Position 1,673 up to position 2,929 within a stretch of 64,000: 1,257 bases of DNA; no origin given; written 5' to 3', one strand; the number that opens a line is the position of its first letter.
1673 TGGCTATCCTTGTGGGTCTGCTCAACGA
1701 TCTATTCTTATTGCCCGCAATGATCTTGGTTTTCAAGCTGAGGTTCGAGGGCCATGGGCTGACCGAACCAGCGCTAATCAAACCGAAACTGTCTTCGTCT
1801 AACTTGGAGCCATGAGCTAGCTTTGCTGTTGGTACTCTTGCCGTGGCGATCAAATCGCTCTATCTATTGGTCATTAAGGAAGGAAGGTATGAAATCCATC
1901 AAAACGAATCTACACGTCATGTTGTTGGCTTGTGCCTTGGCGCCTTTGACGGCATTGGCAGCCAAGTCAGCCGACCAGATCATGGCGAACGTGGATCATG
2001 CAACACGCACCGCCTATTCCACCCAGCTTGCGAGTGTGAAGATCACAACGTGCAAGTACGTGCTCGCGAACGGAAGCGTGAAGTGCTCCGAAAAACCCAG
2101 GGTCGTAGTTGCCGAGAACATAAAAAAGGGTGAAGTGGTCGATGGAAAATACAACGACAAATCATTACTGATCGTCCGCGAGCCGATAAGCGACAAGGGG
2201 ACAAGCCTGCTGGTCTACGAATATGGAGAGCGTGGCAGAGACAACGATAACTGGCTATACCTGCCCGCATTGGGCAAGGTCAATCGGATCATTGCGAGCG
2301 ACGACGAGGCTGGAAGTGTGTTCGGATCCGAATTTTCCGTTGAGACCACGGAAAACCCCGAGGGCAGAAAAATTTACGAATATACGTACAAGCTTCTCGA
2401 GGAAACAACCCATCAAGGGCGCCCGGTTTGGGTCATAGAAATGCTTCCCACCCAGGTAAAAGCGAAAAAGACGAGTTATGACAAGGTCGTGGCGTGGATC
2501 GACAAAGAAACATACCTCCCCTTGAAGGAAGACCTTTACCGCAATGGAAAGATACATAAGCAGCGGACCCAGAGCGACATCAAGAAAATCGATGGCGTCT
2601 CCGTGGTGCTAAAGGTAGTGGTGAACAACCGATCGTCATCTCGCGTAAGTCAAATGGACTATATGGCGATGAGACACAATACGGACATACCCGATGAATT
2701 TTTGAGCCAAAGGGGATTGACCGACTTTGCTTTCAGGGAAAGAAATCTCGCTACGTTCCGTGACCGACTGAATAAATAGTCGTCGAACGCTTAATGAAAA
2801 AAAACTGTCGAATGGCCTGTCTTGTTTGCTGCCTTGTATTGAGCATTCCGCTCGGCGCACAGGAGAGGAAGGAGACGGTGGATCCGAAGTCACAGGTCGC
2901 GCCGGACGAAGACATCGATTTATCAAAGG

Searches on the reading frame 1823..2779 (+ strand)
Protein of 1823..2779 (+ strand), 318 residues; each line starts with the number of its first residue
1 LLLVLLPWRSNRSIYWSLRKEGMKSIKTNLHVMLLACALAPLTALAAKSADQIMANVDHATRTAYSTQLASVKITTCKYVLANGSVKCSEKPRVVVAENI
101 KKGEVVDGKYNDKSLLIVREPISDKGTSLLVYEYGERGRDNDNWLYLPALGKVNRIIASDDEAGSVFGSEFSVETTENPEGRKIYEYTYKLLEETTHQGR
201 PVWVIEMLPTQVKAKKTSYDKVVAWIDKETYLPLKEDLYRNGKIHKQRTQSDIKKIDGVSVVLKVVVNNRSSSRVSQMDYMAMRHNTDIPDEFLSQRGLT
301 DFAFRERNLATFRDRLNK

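Call 3: search_protein_families(library=pfam, proteins=[window:1823-2779:+])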
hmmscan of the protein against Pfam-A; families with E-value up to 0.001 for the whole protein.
window:1823-2779:+ (318 aa): 2 families
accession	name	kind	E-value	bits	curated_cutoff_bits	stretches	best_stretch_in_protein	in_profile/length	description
PF17131.11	LolA_like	-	9.7e-43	146.4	30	1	111-300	2-183/184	Outer membrane lipoprotein-sorting protein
PF07044.18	DUF1329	-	3.8e-08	33.5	23.1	1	79-193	104-223/368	Protein of unknown function (DUF1329)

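Call 19: find_encoding_contigs(protein=window:1889-2779:+, flank=10000, max_places=4)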
Protein window:1889-2779:+ (296 aa): 7 contigs read that carry it; 4 places shown.
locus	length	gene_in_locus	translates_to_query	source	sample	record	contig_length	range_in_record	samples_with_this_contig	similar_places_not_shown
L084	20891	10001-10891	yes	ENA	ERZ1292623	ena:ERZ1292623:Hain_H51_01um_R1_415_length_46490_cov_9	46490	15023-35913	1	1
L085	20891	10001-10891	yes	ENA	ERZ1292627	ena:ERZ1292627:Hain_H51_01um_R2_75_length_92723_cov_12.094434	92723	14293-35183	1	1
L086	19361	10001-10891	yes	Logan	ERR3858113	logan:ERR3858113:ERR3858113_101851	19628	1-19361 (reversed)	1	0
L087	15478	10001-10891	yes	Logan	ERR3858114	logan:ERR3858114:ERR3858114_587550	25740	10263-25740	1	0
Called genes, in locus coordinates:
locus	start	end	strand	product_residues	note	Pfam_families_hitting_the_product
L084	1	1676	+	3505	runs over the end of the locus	PF09924:LPG_synthase_C, PF01212:Beta_elim_lyase, PF00109:ketoacyl-synt, PF02801:Ketoacyl-synt_C, PF16197:KAsynt_C_assoc, PF22336:RhiE-like_linker, PF22621:CurL-like_PKS_C, PF21089:PKS_DH_N, +14 more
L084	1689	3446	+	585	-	PF00202:Aminotran_3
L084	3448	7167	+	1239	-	PF00550:PP-binding, PF00109:ketoacyl-synt, PF02801:Ketoacyl-synt_C, PF16197:KAsynt_C_assoc, PF22336:RhiE-like_linker, PF22621:CurL-like_PKS_C, PF00550:PP-binding (weak), PF00975:Thioesterase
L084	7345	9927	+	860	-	PF03176:MMPL, PF02355:SecD_SecF_C (faint), PF02460:Patched, PF12349:Sterol-sensing, PF03176:MMPL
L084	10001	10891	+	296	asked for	PF07044:DUF1329 (faint), PF17131:TP_0789-like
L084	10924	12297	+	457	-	-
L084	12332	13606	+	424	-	PF00732:GMC_oxred_N, PF01266:DAO (faint), PF13450:NAD_binding_8 (faint)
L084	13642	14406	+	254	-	-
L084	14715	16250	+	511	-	PF00501:AMP-binding, PF13193:AMP-binding_C (weak)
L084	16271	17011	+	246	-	PF00106:adh_short, PF08659:KR, PF23441:SDR, PF01370:Epimerase (weak), PF13561:adh_short_C2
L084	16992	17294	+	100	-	PF00550:PP-binding (weak)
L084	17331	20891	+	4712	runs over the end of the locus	?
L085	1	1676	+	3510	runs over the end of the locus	PF09924:LPG_synthase_C, PF01212:Beta_elim_lyase, PF00109:ketoacyl-synt, PF02801:Ketoacyl-synt_C, PF16197:KAsynt_C_assoc, PF22336:RhiE-like_linker, PF22621:CurL-like_PKS_C, PF21089:PKS_DH_N, +14 more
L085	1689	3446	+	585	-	PF00202:Aminotran_3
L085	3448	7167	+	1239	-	PF00550:PP-binding, PF00109:ketoacyl-synt, PF02801:Ketoacyl-synt_C, PF16197:KAsynt_C_assoc, PF22336:RhiE-like_linker, PF22621:CurL-like_PKS_C, PF00550:PP-binding (weak), PF00975:Thioesterase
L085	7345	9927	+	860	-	PF03176:MMPL, PF02355:SecD_SecF_C (faint), PF02460:Patched, PF12349:Sterol-sensing, PF03176:MMPL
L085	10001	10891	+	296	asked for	PF07044:DUF1329 (faint), PF17131:TP_0789-like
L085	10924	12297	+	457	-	-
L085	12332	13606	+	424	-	PF00732:GMC_oxred_N, PF01266:DAO (faint), PF13450:NAD_binding_8 (faint)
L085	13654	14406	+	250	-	-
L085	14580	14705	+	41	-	-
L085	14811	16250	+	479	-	PF00501:AMP-binding, PF13193:AMP-binding_C (weak)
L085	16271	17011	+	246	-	PF00106:adh_short, PF08659:KR, PF23441:SDR, PF01370:Epimerase (weak), PF13561:adh_short_C2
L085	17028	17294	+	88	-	PF00550:PP-binding (weak)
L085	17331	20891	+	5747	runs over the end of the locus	PF00109:ketoacyl-synt, PF02801:Ketoacyl-synt_C, PF16197:KAsynt_C_assoc, PF22336:RhiE-like_linker, PF22621:CurL-like_PKS_C, PF14765:PS-DH, PF21089:PKS_DH_N, PF00106:adh_short, +31 more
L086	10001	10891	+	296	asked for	PF07044:DUF1329 (faint), PF17131:TP_0789-like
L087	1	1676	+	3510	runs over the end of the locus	PF09924:LPG_synthase_C, PF01212:Beta_elim_lyase, PF00109:ketoacyl-synt, PF02801:Ketoacyl-synt_C, PF16197:KAsynt_C_assoc, PF22336:RhiE-like_linker, PF22621:CurL-like_PKS_C, PF21089:PKS_DH_N, +14 more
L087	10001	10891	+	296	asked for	PF07044:DUF1329 (faint), PF17131:TP_0789-like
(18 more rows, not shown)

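Call 22: find_homologous_proteins(query=L085:3-1673:+, max_evalue=1e-30)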
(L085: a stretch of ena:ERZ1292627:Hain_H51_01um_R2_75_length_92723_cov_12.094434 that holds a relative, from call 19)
Query L085:3-1673:+ (557 aa): 350 proteins with E <= 1e-30 among 8000 candidates; the best 120 are listed.
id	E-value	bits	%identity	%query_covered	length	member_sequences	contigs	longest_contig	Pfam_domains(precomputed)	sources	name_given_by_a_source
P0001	4.1e-179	615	52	100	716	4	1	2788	PF22336.3,PF21089.4,PF22621.3,PF14765.13,PF02801.29,PF16197.12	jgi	-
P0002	3.8e-113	397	42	88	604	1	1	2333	PF22336.3,PF21089.4,PF22621.3,PF14765.13,PF16197.12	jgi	jgi:polyketide synthase PksN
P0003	1.7e-112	395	42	91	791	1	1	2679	PF22336.3,PF00109.33,PF21089.4,PF22621.3,PF14765.13,PF02801.29,PF16197.12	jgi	jgi:polyketide synthase PksN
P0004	1.7e-111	392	40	96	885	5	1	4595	PF22336.3,PF00109.33,PF21089.4,PF22621.3,PF14765.13,PF02801.29,PF16197.12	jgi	-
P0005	6.8e-110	387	40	89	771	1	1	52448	PF22336.3,PF00109.33,PF21089.4,PF22621.3,PF14765.13,PF02801.29,PF16197.12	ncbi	-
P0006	3.6e-109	384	40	89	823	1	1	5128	PF22336.3,PF00109.33,PF21089.4,PF22621.3,PF14765.13,PF00108.30,PF02801.29,PF16197.12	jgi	jgi:acyl transferase domain-containing protein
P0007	1.0e-108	383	42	88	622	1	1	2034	PF22336.3,PF21089.4,PF22621.3,PF14765.13,PF02801.29,PF16197.12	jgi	jgi:acyl transferase domain-containing protein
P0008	1.6e-108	382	40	90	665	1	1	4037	PF22336.3,PF21089.4,PF22621.3,PF14765.13,PF02801.29,PF16197.12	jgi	jgi:polyketide synthase PksN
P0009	2.3e-108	382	41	88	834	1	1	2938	PF22336.3,PF00109.33,PF21089.4,PF22621.3,PF14765.13,PF02801.29,PF16197.12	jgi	jgi:acyl transferase domain-containing protein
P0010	2.8e-108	381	41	89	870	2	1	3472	PF22336.3,PF00109.33,PF21089.4,PF22621.3,PF14765.13,PF00108.30,PF02801.29,PF16197.12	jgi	jgi:polyketide synthase PksN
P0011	7.7e-107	377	39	92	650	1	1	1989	PF22336.3,PF21089.4,PF22621.3,PF14765.13,PF02801.29,PF16197.12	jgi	jgi:acyl transferase domain-containing protein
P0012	1.1e-106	376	40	97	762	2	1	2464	PF22336.3,PF00109.33,PF21089.4,PF22621.3,PF14765.13,PF02801.29,PF16197.12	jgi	jgi:polyketide synthase PksN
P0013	4.3e-106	374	39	89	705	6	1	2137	PF22336.3,PF21089.4,PF22621.3,PF14765.13,PF02801.29,PF16197.12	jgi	jgi:acyl transferase domain-containing protein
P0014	4.5e-105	371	39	91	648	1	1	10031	PF22336.3,PF21089.4,PF22621.3,PF14765.13,PF02801.29,PF16197.12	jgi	jgi:acyl transferase domain-containing protein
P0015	4.5e-105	371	39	91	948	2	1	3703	PF22336.3,PF00109.33,PF21089.4,PF22621.3,PF14765.13,PF00108.30,PF02801.29,PF16197.12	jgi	jgi:acyl transferase domain-containing protein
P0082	1.5e-75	273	38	75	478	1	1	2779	PF22336.3,PF21089.4,PF14765.13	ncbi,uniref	ncbi:polyketide synthase dehydratase domain-containing protein, partial [Tahibacter caeni]|uniref:po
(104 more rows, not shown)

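Call 25: find_homologous_proteins(query=L085:1689-3443:+, max_evalue=1e-20)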
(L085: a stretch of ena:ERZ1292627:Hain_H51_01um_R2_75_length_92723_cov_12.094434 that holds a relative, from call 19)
Query L085:1689-3443:+ (585 aa): 6280 proteins with E <= 1e-20 among 8000 candidates; the best 120 are listed.
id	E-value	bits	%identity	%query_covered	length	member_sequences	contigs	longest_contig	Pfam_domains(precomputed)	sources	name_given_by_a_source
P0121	0.0e+0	1313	100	100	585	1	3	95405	PF00202.28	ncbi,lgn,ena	-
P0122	0.0e+0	1076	81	100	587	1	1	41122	PF00202.28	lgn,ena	-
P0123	3.1e-298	1008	75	100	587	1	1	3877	PF00202.28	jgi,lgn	jgi:glutamate-1-semialdehyde aminotransferase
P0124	4.3e-297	1004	75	99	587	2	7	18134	PF00202.28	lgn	-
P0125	4.4e-296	1001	75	100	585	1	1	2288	PF00202.28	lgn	-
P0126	4.2e-295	998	74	100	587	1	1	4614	PF00202.28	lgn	-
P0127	1.2e-293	993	75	100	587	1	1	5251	PF00202.28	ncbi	-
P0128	8.7e-291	983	73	99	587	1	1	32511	PF00202.28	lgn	-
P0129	1.3e-288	976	72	99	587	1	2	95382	PF00202.28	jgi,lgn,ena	-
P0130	3.2e-287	972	74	97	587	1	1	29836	PF00202.28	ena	-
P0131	7.4e-283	957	70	100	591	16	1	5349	PF00202.28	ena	-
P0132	9.5e-283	957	70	99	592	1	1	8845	PF00202.28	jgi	jgi:glutamate-1-semialdehyde 2,1-aminomutase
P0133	2.6e-281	952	74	99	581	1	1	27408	PF00202.28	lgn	-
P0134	1.3e-280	950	70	99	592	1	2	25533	PF00202.28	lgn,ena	-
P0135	1.6e-280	950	71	99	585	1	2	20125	PF00202.28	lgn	-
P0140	6.9e-273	924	69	100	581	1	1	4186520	PF00202.28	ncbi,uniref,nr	ncbi:aminotransferase class III-fold pyridoxal phosphate-dependent enzyme [Chitiniphilus purpureus]|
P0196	1.5e-204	699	54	98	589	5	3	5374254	PF00202.28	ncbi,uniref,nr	ncbi:aminotransferase class III-fold pyridoxal phosphate-dependent enzyme [Aquimarina sp. Aq78]|unir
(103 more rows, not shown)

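Call 27: find_encoding_contigs(protein=P0121, flank=10000, max_places=3)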
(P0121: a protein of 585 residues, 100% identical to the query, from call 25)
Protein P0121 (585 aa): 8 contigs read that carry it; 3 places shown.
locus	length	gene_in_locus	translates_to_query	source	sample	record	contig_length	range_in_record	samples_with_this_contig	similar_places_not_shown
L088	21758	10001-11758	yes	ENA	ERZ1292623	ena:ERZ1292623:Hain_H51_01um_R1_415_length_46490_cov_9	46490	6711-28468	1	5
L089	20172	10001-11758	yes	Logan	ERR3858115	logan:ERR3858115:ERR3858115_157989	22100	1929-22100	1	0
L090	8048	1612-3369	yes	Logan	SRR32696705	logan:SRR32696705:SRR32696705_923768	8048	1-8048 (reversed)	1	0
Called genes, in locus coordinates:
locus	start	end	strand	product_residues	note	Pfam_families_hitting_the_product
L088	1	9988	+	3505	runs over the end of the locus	PF09924:LPG_synthase_C, PF01212:Beta_elim_lyase, PF00109:ketoacyl-synt, PF02801:Ketoacyl-synt_C, PF16197:KAsynt_C_assoc, PF22336:RhiE-like_linker, PF22621:CurL-like_PKS_C, PF21089:PKS_DH_N, +14 more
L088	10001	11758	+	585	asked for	PF00202:Aminotran_3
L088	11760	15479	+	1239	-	PF00550:PP-binding, PF00109:ketoacyl-synt, PF02801:Ketoacyl-synt_C, PF16197:KAsynt_C_assoc, PF22336:RhiE-like_linker, PF22621:CurL-like_PKS_C, PF00550:PP-binding (weak), PF00975:Thioesterase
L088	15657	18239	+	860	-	PF03176:MMPL, PF02355:SecD_SecF_C (faint), PF02460:Patched, PF12349:Sterol-sensing, PF03176:MMPL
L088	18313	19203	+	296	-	PF07044:DUF1329 (faint), PF17131:TP_0789-like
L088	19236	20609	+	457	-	-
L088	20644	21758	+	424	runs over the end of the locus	PF00732:GMC_oxred_N, PF01266:DAO (faint), PF13450:NAD_binding_8 (faint)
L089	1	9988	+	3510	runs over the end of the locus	PF09924:LPG_synthase_C, PF01212:Beta_elim_lyase, PF00109:ketoacyl-synt, PF02801:Ketoacyl-synt_C, PF16197:KAsynt_C_assoc, PF22336:RhiE-like_linker, PF22621:CurL-like_PKS_C, PF21089:PKS_DH_N, +14 more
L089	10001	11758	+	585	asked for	PF00202:Aminotran_3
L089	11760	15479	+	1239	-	PF00550:PP-binding, PF00109:ketoacyl-synt, PF02801:Ketoacyl-synt_C, PF16197:KAsynt_C_assoc, PF22336:RhiE-like_linker, PF22621:CurL-like_PKS_C, PF00550:PP-binding (weak), PF00975:Thioesterase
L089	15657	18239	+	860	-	PF03176:MMPL, PF02355:SecD_SecF_C (faint), PF02460:Patched, PF12349:Sterol-sensing, PF03176:MMPL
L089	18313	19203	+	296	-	PF07044:DUF1329 (faint), PF17131:TP_0789-like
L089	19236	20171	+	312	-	?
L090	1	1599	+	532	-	?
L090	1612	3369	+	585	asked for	PF00202:Aminotran_3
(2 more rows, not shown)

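Call 31: find_encoding_contigs(protein=P0196, flank=10000, max_places=2)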
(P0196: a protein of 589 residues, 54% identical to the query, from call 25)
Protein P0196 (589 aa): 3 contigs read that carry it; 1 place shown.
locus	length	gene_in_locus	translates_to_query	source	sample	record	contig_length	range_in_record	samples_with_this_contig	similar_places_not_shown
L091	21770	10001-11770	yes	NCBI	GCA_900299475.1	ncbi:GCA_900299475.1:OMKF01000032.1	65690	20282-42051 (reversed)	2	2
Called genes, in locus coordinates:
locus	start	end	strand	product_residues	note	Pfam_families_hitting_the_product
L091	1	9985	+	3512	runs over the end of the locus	PF00550:PP-binding, PF09924:LPG_synthase_C, PF01212:Beta_elim_lyase, PF00109:ketoacyl-synt, PF02801:Ketoacyl-synt_C, PF16197:KAsynt_C_assoc, PF22336:RhiE-like_linker, PF22621:CurL-like_PKS_C, +15 more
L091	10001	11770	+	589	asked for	PF00202:Aminotran_3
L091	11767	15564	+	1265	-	PF00550:PP-binding, PF00109:ketoacyl-synt, PF02801:Ketoacyl-synt_C, PF16197:KAsynt_C_assoc (weak), PF22336:RhiE-like_linker, PF22621:CurL-like_PKS_C, PF00550:PP-binding, PF00975:Thioesterase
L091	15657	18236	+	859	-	PF03176:MMPL, PF02460:Patched, PF12349:Sterol-sensing, PF03176:MMPL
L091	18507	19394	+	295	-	PF07044:DUF1329 (faint), PF17131:TP_0789-like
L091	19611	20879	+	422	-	PF01266:DAO (faint), PF07992:Pyr_redox_2 (weak), PF00732:GMC_oxred_N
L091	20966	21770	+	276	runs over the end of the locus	-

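Call 32: find_encoding_contigs(protein=P0140, flank=10000, max_places=2)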
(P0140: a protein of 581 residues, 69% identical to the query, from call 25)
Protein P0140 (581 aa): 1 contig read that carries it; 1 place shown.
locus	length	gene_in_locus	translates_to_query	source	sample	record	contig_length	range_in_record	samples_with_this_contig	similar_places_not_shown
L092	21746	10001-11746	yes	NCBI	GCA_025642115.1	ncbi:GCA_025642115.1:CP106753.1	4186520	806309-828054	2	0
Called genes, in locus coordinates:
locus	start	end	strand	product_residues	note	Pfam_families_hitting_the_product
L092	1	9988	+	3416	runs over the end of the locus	PF00550:PP-binding, PF09924:LPG_synthase_C, PF01212:Beta_elim_lyase, PF00109:ketoacyl-synt, PF02801:Ketoacyl-synt_C, PF16197:KAsynt_C_assoc, PF22336:RhiE-like_linker, PF22621:CurL-like_PKS_C, +15 more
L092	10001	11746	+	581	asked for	PF00202:Aminotran_3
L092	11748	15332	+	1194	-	PF00550:PP-binding, PF00109:ketoacyl-synt, PF02801:Ketoacyl-synt_C, PF16197:KAsynt_C_assoc (weak), PF22336:RhiE-like_linker, PF22621:CurL-like_PKS_C, PF00550:PP-binding, PF00975:Thioesterase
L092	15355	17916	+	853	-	PF03176:MMPL, PF02355:SecD_SecF_C (faint), PF02460:Patched, PF12349:Sterol-sensing, PF03176:MMPL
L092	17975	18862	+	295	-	PF07044:DUF1329 (faint), PF17131:TP_0789-like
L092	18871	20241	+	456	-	-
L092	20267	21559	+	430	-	PF00732:GMC_oxred_N, PF01266:DAO (weak), PF13450:NAD_binding_8 (faint)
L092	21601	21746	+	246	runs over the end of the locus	-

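Call 40: search_protein_families(library=pfam, proteins=[L089:2-2500:+, L089:2501-4999:+, L089:5000-7498:+, L089:7499-9985:+, L089:11760-15476:+], max_evalue=0.0001)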
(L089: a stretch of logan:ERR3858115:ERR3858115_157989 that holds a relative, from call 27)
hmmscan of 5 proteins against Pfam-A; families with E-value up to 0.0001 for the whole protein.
L089:2-2500:+ (833 aa): 2 families
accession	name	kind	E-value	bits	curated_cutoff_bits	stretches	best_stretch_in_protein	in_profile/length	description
PF01212.27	Beta_elim_lyase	-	1.3e-25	90.8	27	1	403-613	37-233/288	Beta-eliminating lyase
PF09924.15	LPG_synthase_C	-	2.5e-15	56.7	27.5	1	89-287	103-298/298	Phosphatidylglycerol lysyltransferase, C-terminal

L089:2501-4999:+ (833 aa): 8 families
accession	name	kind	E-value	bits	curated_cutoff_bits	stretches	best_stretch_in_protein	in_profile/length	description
PF00109.32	ketoacyl-synt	-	9.6e-66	222.4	20.8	1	1-223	24-252/252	Beta-ketoacyl synthase, N-terminal domain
PF02801.28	Ketoacyl-synt_C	-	1.3e-39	135.3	20.8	1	231-347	1-117/119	Beta-ketoacyl synthase, C-terminal domain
PF21089.3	PKS_DH_N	-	1.6e-22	79.8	27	1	585-682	1-102/103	Polyketide synthase dehydratase domain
PF14765.12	PS-DH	-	9.7e-21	74.4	23.7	1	719-828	9-120/166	Polyketide synthase dehydratase N-terminal domain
PF22621.2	CurL-like_PKS_C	-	3.1e-19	69.2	27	1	419-482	2-64/64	CurL-like, PKS C-terminal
PF22336.2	RhiE-like_linker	-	1.9e-17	63.4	27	1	422-488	2-66/67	RhiE-like, KS-MAT linker domain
PF16197.11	KAsynt_C_assoc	-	9.4e-11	42.5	33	1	352-467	2-107/111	Ketoacyl-synthetase C-terminal extension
PF00108.29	Thiolase_N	-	4e-06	26.8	26.4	1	125-172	63-112/260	Thiolase, N-terminal domain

L089:5000-7498:+ (833 aa): 6 families
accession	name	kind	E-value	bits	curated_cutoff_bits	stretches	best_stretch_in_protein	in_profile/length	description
PF08659.16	KR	-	2.8e-54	184.2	22.6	1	288-471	1-179/180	KR domain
PF21394.3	Beta-ketacyl_N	-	1.1e-41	142.7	26.9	1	77-242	2-169/170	Beta-ketoacyl synthase-like, N-terminal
PF00109.32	ketoacyl-synt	-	4.5e-39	135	20.8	1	700-828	2-130/252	Beta-ketoacyl synthase, N-terminal domain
PF00106.31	adh_short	-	1.2e-15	58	26.6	1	290-412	3-122/195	short chain dehydrogenase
PF00550.31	PP-binding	-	3.6e-15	56.4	20.8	1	564-629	2-67/67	Phosphopantetheine attachment site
PF13561.12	adh_short_C2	-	2.7e-10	40.7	27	1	298-410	7-116/236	Enoyl-(Acyl carrier protein) reductase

L089:7499-9985:+ (829 aa): 8 families
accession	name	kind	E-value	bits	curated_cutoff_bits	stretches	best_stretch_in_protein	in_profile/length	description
PF00109.32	ketoacyl-synt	-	2.4e-41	142.5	20.8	1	5-115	142-252/252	Beta-ketoacyl synthase, N-terminal domain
PF02801.28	Ketoacyl-synt_C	-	6.8e-37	126.5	20.8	1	123-248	1-119/119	Beta-ketoacyl synthase, C-terminal domain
PF14765.12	PS-DH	-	2.9e-18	66.4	23.7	1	653-774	32-156/166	Polyketide synthase dehydratase N-terminal domain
PF21089.3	PKS_DH_N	-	2e-17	63.5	27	1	498-594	1-102/103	Polyketide synthase dehydratase domain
PF22336.2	RhiE-like_linker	-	2.7e-17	62.9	27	1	322-390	1-66/67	RhiE-like, KS-MAT linker domain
PF16197.11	KAsynt_C_assoc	-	3.7e-15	56.7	33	1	251-349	2-91/111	Ketoacyl-synthetase C-terminal extension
PF22621.2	CurL-like_PKS_C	-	3.3e-13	49.8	27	1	321-384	3-64/64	CurL-like, PKS C-terminal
PF00108.29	Thiolase_N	-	2.8e-06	27.3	26.4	1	11-67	57-115/260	Thiolase, N-terminal domain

L089:11760-15476:+ (1239 aa): 8 families
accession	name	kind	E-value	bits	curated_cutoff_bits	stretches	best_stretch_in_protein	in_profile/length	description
PF00109.32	ketoacyl-synt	-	5.4e-72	242.9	20.8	1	189-437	4-252/252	Beta-ketoacyl synthase, N-terminal domain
PF00975.26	Thioesterase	-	2.2e-25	90.6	26.4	1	976-1221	2-224/226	Thioesterase domain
PF00550.31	PP-binding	-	1.7e-23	83.1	20.8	2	12-77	2-67/67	Phosphopantetheine attachment site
PF02801.28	Ketoacyl-synt_C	-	2.8e-21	76.2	20.8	1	445-561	1-117/119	Beta-ketoacyl synthase, C-terminal domain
PF22336.2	RhiE-like_linker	-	1.9e-15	57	27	1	637-700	1-62/67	RhiE-like, KS-MAT linker domain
PF22621.2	CurL-like_PKS_C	-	2.4e-15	56.7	27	1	634-698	1-64/64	CurL-like, PKS C-terminal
PF16197.11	KAsynt_C_assoc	-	3.4e-09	37.5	33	1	591-675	26-101/111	Ketoacyl-synthetase C-terminal extension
PF23297.2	ACP_SdgA_C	-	3.4e-05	24.3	27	1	8-82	10-84/95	Highly reducing polyketide synthase sdgA, C-terminal ACP domain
